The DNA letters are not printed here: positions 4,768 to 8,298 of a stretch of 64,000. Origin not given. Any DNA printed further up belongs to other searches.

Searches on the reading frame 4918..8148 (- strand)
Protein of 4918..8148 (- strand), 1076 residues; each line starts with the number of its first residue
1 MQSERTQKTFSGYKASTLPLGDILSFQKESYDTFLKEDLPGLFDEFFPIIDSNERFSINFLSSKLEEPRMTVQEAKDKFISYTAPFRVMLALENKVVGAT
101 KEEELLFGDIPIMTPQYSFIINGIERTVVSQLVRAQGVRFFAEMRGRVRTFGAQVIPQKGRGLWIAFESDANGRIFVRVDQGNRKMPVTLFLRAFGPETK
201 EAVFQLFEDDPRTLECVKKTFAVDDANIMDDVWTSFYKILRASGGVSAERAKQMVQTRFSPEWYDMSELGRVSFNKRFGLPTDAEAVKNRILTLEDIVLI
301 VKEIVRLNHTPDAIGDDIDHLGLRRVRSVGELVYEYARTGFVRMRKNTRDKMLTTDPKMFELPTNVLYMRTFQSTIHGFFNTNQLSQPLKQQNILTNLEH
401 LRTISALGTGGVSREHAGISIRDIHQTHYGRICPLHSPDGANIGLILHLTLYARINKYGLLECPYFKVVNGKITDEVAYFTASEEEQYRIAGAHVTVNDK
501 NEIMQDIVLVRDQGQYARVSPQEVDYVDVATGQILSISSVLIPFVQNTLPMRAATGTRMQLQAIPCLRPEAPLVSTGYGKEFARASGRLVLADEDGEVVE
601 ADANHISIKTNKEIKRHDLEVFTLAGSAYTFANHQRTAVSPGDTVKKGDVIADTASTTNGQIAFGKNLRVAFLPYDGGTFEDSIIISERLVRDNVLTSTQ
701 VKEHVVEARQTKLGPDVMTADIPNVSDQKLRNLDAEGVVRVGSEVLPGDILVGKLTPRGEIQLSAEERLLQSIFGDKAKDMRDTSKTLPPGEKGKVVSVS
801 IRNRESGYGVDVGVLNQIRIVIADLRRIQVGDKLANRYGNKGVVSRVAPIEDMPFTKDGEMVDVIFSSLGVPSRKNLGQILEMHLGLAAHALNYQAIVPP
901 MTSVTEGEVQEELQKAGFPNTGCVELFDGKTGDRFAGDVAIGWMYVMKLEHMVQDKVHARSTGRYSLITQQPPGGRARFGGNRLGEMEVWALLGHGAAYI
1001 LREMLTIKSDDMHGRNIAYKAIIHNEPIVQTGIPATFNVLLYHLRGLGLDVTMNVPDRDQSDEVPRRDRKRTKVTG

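Call 52: find_homologous_proteins(query=window:4918-8148:-, max_evalue=1e-100)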
Query window:4918-8148:- (1076 aa): 4031 proteins with E <= 1e-100 among 8000 candidates; the best 120 are listed.
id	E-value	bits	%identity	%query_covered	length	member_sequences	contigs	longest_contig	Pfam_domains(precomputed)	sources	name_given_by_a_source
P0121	0.0e+0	2366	99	98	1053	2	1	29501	PF04565.22,PF04561.20,PF04560.26,PF10385.15,PF04563.21,PF00562.34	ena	-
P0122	0.0e+0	1912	76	99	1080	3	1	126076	PF04565.22,PF04561.20,PF04560.26,PF10385.15,PF04563.21,PF00562.34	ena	-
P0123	0.0e+0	1888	78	97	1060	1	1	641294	PF04565.22,PF04561.20,PF04560.26,PF10385.15,PF04563.21,PF00562.34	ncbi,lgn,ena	-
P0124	0.0e+0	1878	76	100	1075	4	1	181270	PF04565.22,PF04561.20,PF04560.26,PF10385.15,PF04563.21,PF00562.34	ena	-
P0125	0.0e+0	1869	75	99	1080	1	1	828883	PF04565.22,PF04561.20,PF04560.26,PF10385.15,PF04563.21,PF00562.34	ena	-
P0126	0.0e+0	1861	75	97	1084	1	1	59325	PF04565.22,PF04561.20,PF04560.26,PF10385.15,PF04563.21,PF00562.34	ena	-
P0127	0.0e+0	1861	74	100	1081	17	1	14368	PF04565.22,PF04561.20,PF04560.26,PF10385.15,PF04563.21,PF00562.34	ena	-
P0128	0.0e+0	1860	74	100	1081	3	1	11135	PF04565.22,PF04561.20,PF04560.26,PF10385.15,PF04563.21,PF00562.34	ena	-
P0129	0.0e+0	1853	74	99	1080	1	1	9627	PF04565.22,PF04561.20,PF04560.26,PF10385.15,PF04563.21,PF00562.34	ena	-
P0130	0.0e+0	1847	74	100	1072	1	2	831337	PF04565.22,PF04561.20,PF04560.26,PF10385.15,PF04563.21,PF00562.34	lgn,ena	-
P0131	0.0e+0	1845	74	99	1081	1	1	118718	PF04565.22,PF04561.20,PF04560.26,PF10385.15,PF04563.21,PF00562.34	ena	-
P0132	0.0e+0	1834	74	99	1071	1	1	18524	PF04565.22,PF04561.20,PF04560.26,PF10385.15,PF04563.21,PF00562.34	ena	-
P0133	0.0e+0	1831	74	100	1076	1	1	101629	PF04565.22,PF04561.20,PF04560.26,PF10385.15,PF04563.21,PF00562.34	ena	-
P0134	0.0e+0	1830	73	100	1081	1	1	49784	PF04565.22,PF04561.20,PF04560.26,PF10385.15,PF04563.21,PF00562.34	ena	-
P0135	0.0e+0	1804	73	100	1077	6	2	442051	PF04565.22,PF04561.20,PF04560.26,PF10385.15,PF04563.21,PF00562.34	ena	-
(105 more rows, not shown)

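Call 53: find_encoding_contigs(protein=P0121, flank=10000, max_places=4)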
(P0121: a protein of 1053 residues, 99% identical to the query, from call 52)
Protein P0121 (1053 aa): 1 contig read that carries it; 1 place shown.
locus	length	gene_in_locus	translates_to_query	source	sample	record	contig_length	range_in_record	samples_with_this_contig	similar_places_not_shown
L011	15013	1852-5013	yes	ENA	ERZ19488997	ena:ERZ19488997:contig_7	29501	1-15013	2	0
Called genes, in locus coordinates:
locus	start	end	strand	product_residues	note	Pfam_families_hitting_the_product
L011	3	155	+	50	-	?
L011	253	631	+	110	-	-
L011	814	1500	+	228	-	-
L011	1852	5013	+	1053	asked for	PF04563:RNA_pol_Rpb2_1 (faint), PF04561:RNA_pol_Rpb2_2, PF04565:RNA_pol_Rpb2_3, PF10385:RNA_pol_Rpb2_45, PF00562:RNA_pol_Rpb2_6, PF04560:RNA_pol_Rpb2_7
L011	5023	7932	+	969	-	PF04997:RNA_pol_Rpb1_1, PF00623:RNA_pol_Rpb1_2, PF04983:RNA_pol_Rpb1_3, PF04998:RNA_pol_Rpb1_5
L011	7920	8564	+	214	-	PF04998:RNA_pol_Rpb1_5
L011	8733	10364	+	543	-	PF01807:Zn_ribbon_DnaG, PF08275:DNAG_N, PF01751:Toprim, PF13155:Toprim_2, PF13362:Toprim_3 (weak), PF13662:Toprim_4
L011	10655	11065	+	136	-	PF00140:Sigma70_r1_2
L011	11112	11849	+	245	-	PF04542:Sigma70_r2, PF04539:Sigma70_r3, PF04545:Sigma70_r4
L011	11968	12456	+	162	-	PF00886:Ribosomal_S16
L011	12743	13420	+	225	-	PF01746:tRNA_m1G_MT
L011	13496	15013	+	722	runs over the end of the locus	-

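Call 54: find_encoding_contigs(protein=P0123, flank=10000, max_places=2)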
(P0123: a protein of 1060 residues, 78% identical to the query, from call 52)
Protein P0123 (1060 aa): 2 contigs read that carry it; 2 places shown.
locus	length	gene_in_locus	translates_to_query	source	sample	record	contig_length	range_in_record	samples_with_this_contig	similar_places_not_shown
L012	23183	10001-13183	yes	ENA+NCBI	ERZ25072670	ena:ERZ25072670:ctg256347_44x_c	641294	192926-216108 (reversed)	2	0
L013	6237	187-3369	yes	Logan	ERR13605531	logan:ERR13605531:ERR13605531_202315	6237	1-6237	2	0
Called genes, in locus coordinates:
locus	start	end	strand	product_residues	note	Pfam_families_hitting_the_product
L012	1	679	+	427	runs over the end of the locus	PF00675:Peptidase_M16, PF05193:Peptidase_M16_C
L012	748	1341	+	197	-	PF01351:RNase_HII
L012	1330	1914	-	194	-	PF00383:dCMP_cyt_deam_1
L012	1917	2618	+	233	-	-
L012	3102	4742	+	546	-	PF03023:MurJ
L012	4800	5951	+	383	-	PF03033:Glyco_transf_28, PF04101:Glyco_tran_28_C, PF06722:EryCIII-like_C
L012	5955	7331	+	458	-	PF00749:tRNA-synt_1c, PF19269:Anticodon_2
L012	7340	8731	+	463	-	PF01551:Peptidase_M23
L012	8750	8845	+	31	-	-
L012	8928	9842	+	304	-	PF13551:HTH_29 (faint), PF13565:HTH_32 (faint), PF13683:rve_3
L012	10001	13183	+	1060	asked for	PF04563:RNA_pol_Rpb2_1, PF04561:RNA_pol_Rpb2_2, PF04565:RNA_pol_Rpb2_3, PF10385:RNA_pol_Rpb2_45, PF00562:RNA_pol_Rpb2_6, PF04560:RNA_pol_Rpb2_7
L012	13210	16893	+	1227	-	PF04997:RNA_pol_Rpb1_1, PF00623:RNA_pol_Rpb1_2, PF04983:RNA_pol_Rpb1_3, PF04998:RNA_pol_Rpb1_5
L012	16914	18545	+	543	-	PF01807:Zn_ribbon_DnaG, PF13362:Toprim_3 (faint), PF08275:DNAG_N, PF01751:Toprim (faint), PF13155:Toprim_2, PF13662:Toprim_4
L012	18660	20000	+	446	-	PF00140:Sigma70_r1_2, PF04542:Sigma70_r2, PF04539:Sigma70_r3, PF04545:Sigma70_r4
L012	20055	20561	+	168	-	PF00886:Ribosomal_S16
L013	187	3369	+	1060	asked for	PF04563:RNA_pol_Rpb2_1, PF04561:RNA_pol_Rpb2_2, PF04565:RNA_pol_Rpb2_3, PF10385:RNA_pol_Rpb2_45, PF00562:RNA_pol_Rpb2_6, PF04560:RNA_pol_Rpb2_7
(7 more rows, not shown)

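Call 55: find_encoding_contigs(protein=P0122, flank=10000, max_places=2)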
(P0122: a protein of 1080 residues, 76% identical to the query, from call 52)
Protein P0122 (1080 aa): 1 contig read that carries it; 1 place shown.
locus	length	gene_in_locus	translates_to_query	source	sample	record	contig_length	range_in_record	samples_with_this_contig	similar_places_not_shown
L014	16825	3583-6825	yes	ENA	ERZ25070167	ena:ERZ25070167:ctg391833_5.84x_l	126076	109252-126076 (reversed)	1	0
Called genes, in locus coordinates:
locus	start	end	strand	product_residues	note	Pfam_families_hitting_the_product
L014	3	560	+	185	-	?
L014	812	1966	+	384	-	PF00587:tRNA-synt_2b, PF03129:HGTP_anticodon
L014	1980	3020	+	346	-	PF05496:RuvB_N (weak), PF13177:DNA_pol3_delta2, PF00004:AAA, PF13173:AAA_14 (weak), PF13401:AAA_22 (faint), PF13177:DNA_pol3_delta2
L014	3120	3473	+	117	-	-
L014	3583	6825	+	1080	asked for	PF04563:RNA_pol_Rpb2_1, PF04561:RNA_pol_Rpb2_2, PF04565:RNA_pol_Rpb2_3, PF10385:RNA_pol_Rpb2_45, PF00562:RNA_pol_Rpb2_6, PF04560:RNA_pol_Rpb2_7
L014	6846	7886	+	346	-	PF04997:RNA_pol_Rpb1_1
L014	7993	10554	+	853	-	PF00623:RNA_pol_Rpb1_2, PF04983:RNA_pol_Rpb1_3, PF04998:RNA_pol_Rpb1_5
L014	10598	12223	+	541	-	PF01807:Zn_ribbon_DnaG, PF08275:DNAG_N, PF01751:Toprim (weak), PF13155:Toprim_2, PF13362:Toprim_3 (weak), PF13662:Toprim_4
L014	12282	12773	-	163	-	-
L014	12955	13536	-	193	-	-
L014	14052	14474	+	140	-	-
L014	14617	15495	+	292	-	-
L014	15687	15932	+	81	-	PF00462:Glutaredoxin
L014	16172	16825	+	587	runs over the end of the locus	PF00140:Sigma70_r1_2, PF04542:Sigma70_r2, PF04539:Sigma70_r3, PF04545:Sigma70_r4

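Call 60: find_encoding_contigs(protein=P0124, flank=8000, max_places=1)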
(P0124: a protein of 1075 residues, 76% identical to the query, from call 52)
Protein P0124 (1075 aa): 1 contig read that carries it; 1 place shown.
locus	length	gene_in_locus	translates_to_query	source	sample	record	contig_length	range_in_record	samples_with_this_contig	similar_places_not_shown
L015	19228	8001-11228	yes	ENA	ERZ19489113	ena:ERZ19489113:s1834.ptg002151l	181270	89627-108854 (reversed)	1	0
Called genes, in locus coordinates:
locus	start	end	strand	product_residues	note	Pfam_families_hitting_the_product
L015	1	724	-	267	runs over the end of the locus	PF09520:HinfI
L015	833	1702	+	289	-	PF10987:DUF2806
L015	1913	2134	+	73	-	-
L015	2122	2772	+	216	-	PF02384:N6_Mtase (weak)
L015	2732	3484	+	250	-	PF02963:EcoRI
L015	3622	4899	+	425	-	PF02403:Seryl_tRNA_N, PF00587:tRNA-synt_2b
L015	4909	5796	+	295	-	-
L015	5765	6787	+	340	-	PF01207:Dus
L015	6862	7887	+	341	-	PF05496:RuvB_N, PF13177:DNA_pol3_delta2, PF00004:AAA, PF13173:AAA_14 (weak), PF13401:AAA_22 (faint), PF13177:DNA_pol3_delta2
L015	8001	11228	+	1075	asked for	PF04563:RNA_pol_Rpb2_1, PF04561:RNA_pol_Rpb2_2, PF04565:RNA_pol_Rpb2_3, PF10385:RNA_pol_Rpb2_45, PF00562:RNA_pol_Rpb2_6, PF04560:RNA_pol_Rpb2_7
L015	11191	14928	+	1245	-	PF04997:RNA_pol_Rpb1_1, PF00623:RNA_pol_Rpb1_2, PF04983:RNA_pol_Rpb1_3, PF04998:RNA_pol_Rpb1_5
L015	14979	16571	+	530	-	PF01807:Zn_ribbon_DnaG, PF08275:DNAG_N, PF01751:Toprim (weak), PF13155:Toprim_2, PF13362:Toprim_3 (faint), PF13662:Toprim_4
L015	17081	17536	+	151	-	PF00075:RNase_H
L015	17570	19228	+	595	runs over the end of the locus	PF07973:tRNA_SAD (weak), PF00587:tRNA-synt_2b, PF03129:HGTP_anticodon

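Call 61: find_encoding_contigs(protein=P0125, flank=8000, max_places=1)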
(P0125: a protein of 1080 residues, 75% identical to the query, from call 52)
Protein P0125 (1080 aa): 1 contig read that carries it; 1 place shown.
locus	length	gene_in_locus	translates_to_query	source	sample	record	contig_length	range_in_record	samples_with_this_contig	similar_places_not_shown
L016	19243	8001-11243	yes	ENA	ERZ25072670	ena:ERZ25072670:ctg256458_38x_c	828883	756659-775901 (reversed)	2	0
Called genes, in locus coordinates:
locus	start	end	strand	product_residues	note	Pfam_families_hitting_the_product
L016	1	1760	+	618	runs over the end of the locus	PF01411:tRNA-synt_2c, PF07973:tRNA_SAD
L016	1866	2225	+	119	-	-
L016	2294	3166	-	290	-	PF03462:PCRF, PF00472:RF-1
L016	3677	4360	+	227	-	PF00005:ABC_tran, PF02463:SMC_N (faint), PF13304:AAA_21 (faint)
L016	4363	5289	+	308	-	PF18075:FtsX_ECD, PF02687:FtsX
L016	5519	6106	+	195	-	-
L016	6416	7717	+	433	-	PF05970:PIF1, PF13245:AAA_19, PF13401:AAA_22, PF13604:AAA_30, PF07728:AAA_5 (weak)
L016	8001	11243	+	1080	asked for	PF04563:RNA_pol_Rpb2_1, PF04561:RNA_pol_Rpb2_2, PF04565:RNA_pol_Rpb2_3, PF10385:RNA_pol_Rpb2_45, PF00562:RNA_pol_Rpb2_6, PF04560:RNA_pol_Rpb2_7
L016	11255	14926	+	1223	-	PF04997:RNA_pol_Rpb1_1, PF00623:RNA_pol_Rpb1_2, PF04983:RNA_pol_Rpb1_3, PF04998:RNA_pol_Rpb1_5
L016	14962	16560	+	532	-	PF01807:Zn_ribbon_DnaG, PF08275:DNAG_N, PF01751:Toprim, PF13155:Toprim_2, PF13362:Toprim_3 (weak), PF13662:Toprim_4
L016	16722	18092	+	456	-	PF00140:Sigma70_r1_2, PF04542:Sigma70_r2, PF04539:Sigma70_r3, PF04545:Sigma70_r4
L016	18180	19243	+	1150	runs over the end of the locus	-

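Call 62: find_encoding_contigs(protein=P0130, flank=8000, max_places=1)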
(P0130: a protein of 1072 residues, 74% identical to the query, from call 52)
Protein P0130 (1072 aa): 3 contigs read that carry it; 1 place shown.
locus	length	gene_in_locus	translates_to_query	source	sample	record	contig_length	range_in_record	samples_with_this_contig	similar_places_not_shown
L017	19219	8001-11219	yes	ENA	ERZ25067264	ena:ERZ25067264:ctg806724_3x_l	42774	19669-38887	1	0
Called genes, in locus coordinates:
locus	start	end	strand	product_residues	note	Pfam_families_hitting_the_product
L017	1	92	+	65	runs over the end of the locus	-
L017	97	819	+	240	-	PF01471:PG_binding_1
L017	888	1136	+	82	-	-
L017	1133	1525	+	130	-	PF02130:YbeY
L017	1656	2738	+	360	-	PF11104:PilM_2, PF14450:FtsA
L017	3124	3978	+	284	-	PF02403:Seryl_tRNA_N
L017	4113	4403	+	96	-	PF00587:tRNA-synt_2b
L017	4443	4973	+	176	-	-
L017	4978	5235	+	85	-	-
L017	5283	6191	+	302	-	PF01207:Dus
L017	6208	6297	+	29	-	-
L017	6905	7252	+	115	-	PF13177:DNA_pol3_delta2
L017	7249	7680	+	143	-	-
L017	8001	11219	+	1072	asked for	PF04563:RNA_pol_Rpb2_1 (weak), PF04561:RNA_pol_Rpb2_2, PF04565:RNA_pol_Rpb2_3, PF10385:RNA_pol_Rpb2_45, PF00562:RNA_pol_Rpb2_6, PF04560:RNA_pol_Rpb2_7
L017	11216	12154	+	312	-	PF04997:RNA_pol_Rpb1_1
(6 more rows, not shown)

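Call 63: find_encoding_contigs(protein=P0135, flank=8000, max_places=1)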
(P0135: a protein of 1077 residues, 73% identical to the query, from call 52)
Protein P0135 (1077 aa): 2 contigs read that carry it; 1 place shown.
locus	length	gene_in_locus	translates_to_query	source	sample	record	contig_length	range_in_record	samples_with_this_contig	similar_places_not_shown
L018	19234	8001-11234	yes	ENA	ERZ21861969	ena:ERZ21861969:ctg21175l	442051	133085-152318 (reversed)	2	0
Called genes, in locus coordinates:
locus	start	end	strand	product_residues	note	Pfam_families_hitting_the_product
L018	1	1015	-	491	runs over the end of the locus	PF13328:HD_4, PF01966:HD (weak), PF04607:RelA_SpoT, PF02824:TGS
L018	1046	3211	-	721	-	PF01751:Toprim, PF01131:Topoisom_bac, PF01396:Zn_ribbon_Top1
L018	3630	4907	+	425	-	PF02403:Seryl_tRNA_N, PF00587:tRNA-synt_2b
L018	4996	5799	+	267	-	-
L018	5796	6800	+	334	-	PF01207:Dus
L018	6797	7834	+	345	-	PF05496:RuvB_N (weak), PF13177:DNA_pol3_delta2 (weak), PF00004:AAA, PF07728:AAA_5 (faint), PF13401:AAA_22 (faint), PF13177:DNA_pol3_delta2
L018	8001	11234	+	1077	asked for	PF04563:RNA_pol_Rpb2_1, PF04561:RNA_pol_Rpb2_2, PF04565:RNA_pol_Rpb2_3, PF10385:RNA_pol_Rpb2_45, PF00562:RNA_pol_Rpb2_6, PF04560:RNA_pol_Rpb2_7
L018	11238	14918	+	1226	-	PF04997:RNA_pol_Rpb1_1, PF00623:RNA_pol_Rpb1_2, PF04983:RNA_pol_Rpb1_3, PF04998:RNA_pol_Rpb1_5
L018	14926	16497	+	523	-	PF01807:Zn_ribbon_DnaG, PF08275:DNAG_N, PF01751:Toprim, PF13155:Toprim_2, PF13362:Toprim_3 (weak), PF13662:Toprim_4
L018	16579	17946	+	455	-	PF00140:Sigma70_r1_2, PF04542:Sigma70_r2, PF04539:Sigma70_r3, PF04545:Sigma70_r4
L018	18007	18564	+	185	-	-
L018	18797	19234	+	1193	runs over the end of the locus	PF19077:Big_13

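Call 68: search_protein_families(library=pfam, proteins=[L011:296-631:+, L011:814-1500:+, L014:3120-3473:+], max_evalue=0.01)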
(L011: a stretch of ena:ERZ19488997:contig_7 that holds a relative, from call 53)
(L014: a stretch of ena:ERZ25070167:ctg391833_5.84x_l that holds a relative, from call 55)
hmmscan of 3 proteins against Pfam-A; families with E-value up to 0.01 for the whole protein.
L011:296-631:+ (111 aa): 1 family
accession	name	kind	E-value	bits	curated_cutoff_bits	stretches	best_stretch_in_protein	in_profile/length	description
PF02985.28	HEAT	-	0.00063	20.2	23.5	0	47-67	5-25/31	HEAT repeat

L011:814-1500:+ (228 aa): 4 families
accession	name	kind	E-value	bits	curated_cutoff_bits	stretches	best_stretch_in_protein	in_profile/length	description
PF01816.23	LRV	-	1.6e-31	106.9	21.6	2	161-184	3-26/26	Leucine rich repeat variant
PF25591.1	LRV_2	-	1.6e-15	57.2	27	1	139-179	6-45/61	Leucine Rich Repeat Variant domain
PF13646.12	HEAT_2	-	6.5e-05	23.6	27.7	0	22-62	7-52/88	HEAT repeats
PF02985.28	HEAT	-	0.0014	19.2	23.5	0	200-218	3-21/31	HEAT repeat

L014:3120-3473:+ (117 aa): 0 families

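Call 80: search_protein_families(library=padloc, proteins=[L011:296-631:+, L011:814-1500:+], max_evalue=0.01)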
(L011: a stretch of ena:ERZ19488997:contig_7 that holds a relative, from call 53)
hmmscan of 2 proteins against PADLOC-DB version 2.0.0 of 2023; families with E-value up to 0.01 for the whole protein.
L011:296-631:+ (111 aa): 0 families

L011:814-1500:+ (228 aa): 0 families

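Call 81: search_protein_families(library=ncbifam, proteins=[L011:296-631:+, L011:814-1500:+], max_evalue=0.01)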
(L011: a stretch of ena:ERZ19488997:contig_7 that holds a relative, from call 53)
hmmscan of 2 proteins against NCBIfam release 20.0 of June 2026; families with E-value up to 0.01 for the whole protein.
L011:296-631:+ (111 aa): 0 families

L011:814-1500:+ (228 aa): 2 families
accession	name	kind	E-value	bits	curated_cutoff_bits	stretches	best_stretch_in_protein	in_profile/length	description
NF004076.0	PRK05581.1-4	subfamily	0.0019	17.5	165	0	132-165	108-141/221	ribulose-phosphate 3-epimerase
NF005944.0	PRK08005.1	equivalog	0.0059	15.9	376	0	117-164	92-136/210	ribulose-phosphate 3 epimerase family protein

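Call 85: list_cluster_members(proteins=[P0121])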
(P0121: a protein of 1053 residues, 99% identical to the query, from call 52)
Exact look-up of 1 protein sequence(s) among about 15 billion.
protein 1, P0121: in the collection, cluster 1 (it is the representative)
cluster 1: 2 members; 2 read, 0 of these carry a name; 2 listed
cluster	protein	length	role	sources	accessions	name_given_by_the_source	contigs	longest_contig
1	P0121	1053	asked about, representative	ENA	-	-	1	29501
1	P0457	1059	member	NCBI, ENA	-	-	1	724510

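Call 86: find_encoding_contigs(protein=P0457, flank=10000, max_places=3)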
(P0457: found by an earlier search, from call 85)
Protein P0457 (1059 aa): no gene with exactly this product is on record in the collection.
